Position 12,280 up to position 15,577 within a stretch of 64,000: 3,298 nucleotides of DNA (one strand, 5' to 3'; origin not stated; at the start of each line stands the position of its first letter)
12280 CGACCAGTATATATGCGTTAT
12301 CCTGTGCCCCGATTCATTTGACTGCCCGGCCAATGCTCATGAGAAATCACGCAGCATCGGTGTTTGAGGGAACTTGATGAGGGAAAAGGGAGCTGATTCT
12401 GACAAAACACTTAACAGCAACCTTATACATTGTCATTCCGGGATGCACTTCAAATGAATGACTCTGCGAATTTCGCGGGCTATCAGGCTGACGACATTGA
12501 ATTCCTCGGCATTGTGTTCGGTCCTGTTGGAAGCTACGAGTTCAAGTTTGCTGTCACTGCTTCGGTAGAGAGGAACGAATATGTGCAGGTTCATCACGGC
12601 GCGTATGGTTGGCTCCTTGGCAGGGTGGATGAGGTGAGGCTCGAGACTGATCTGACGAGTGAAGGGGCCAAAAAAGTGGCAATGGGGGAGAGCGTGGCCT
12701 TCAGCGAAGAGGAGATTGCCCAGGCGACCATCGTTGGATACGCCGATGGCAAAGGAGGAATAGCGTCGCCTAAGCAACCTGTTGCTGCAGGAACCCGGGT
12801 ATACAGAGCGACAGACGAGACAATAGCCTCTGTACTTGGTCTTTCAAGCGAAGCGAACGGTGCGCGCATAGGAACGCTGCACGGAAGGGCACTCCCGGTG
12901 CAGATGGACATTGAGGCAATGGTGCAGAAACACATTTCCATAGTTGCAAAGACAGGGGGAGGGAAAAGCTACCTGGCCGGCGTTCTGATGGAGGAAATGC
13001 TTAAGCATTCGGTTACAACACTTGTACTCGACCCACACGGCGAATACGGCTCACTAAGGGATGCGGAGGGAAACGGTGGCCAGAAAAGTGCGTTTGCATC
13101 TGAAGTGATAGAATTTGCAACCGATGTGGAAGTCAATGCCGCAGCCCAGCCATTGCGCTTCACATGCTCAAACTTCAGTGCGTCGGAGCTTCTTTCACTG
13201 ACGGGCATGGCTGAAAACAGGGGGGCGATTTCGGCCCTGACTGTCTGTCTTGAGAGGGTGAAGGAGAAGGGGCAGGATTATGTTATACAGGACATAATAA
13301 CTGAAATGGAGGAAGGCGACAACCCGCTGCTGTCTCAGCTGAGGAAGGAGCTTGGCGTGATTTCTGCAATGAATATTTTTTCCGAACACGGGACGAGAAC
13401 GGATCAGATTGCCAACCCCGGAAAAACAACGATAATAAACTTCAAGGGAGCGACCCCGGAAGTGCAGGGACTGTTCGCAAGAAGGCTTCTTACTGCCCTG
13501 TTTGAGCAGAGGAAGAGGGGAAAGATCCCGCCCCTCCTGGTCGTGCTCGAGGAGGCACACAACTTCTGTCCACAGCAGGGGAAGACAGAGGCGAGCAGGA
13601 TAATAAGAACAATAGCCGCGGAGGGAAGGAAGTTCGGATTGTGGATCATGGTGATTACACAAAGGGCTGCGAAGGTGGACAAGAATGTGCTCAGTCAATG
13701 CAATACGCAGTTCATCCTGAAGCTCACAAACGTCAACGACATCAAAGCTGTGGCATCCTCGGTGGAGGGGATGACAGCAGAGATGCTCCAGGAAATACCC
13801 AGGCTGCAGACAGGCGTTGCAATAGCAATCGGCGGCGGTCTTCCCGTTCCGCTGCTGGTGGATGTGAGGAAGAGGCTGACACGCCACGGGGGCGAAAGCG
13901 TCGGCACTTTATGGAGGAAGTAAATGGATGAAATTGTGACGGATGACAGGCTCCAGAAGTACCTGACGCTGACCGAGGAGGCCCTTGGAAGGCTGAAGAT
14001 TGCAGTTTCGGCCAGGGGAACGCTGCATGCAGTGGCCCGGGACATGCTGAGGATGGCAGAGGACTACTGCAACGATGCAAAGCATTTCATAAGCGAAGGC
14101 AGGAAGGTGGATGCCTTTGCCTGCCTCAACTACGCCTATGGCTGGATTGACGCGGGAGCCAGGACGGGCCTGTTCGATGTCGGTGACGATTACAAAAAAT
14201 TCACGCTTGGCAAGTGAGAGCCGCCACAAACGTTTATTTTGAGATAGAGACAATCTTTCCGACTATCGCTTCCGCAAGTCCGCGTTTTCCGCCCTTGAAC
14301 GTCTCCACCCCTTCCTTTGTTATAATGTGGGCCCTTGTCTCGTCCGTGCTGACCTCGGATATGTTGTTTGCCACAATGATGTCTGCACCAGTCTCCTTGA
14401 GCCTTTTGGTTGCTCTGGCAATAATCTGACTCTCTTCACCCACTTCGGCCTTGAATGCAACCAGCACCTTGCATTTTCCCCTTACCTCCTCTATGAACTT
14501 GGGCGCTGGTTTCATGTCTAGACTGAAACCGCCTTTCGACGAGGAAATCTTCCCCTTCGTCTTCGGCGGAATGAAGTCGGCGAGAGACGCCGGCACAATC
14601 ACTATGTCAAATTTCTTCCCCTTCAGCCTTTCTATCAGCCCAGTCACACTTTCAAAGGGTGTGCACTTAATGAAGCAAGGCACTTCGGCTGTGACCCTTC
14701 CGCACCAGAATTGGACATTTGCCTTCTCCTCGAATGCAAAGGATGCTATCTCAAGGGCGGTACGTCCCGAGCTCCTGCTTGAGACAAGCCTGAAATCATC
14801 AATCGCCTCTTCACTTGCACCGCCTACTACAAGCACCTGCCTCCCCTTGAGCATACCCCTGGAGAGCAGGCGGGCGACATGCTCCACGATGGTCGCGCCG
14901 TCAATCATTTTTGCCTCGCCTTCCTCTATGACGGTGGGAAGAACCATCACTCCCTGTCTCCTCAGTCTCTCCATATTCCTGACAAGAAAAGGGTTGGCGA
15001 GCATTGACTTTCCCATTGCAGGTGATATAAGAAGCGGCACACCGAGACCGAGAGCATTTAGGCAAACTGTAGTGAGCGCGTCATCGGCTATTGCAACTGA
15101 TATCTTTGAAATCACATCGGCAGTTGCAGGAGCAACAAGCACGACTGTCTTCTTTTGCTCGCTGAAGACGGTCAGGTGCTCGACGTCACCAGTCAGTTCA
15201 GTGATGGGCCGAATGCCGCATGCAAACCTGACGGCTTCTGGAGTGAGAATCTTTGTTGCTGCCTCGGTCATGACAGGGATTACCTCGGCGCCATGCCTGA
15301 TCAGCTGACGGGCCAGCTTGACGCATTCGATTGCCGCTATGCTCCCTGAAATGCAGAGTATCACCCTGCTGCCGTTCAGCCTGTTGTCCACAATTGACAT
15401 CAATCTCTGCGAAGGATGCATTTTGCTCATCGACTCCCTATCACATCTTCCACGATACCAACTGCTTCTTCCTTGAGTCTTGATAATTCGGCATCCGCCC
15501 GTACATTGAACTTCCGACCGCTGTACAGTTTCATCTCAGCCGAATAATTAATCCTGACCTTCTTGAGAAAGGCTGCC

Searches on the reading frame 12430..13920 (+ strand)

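Call 71: search_protein_families(library=pfam, proteins=[window:12430-13920:+], max_evalue=0.00001)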
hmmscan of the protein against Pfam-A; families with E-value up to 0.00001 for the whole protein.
window:12430-13920:+ (497 aa): 2 families
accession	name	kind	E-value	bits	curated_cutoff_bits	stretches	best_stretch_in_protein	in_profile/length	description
PF01935.23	DUF87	-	1.9e-31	110.3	23.2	1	146-355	2-218/220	Helicase HerA, central domain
PF12846.13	AAA_10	-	9e-06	25.4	27.5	0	167-308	22-164/362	AAA-like domain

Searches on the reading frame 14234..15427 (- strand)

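Call 71: search_protein_families(library=pfam, proteins=[window:14234-15427:-], max_evalue=0.00001)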
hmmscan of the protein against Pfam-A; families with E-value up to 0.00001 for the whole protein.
window:14234-15427:- (397 aa): 2 families
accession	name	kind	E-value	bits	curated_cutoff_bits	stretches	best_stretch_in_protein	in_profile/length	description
PF04127.22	DFP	-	1.2e-33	117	22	1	193-365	1-182/186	DNA/pantothenate metabolism flavoprotein C-terminal domain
PF02441.25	Flavoprotein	-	1.3e-23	83.8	22.7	1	21-166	2-128/162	Flavoprotein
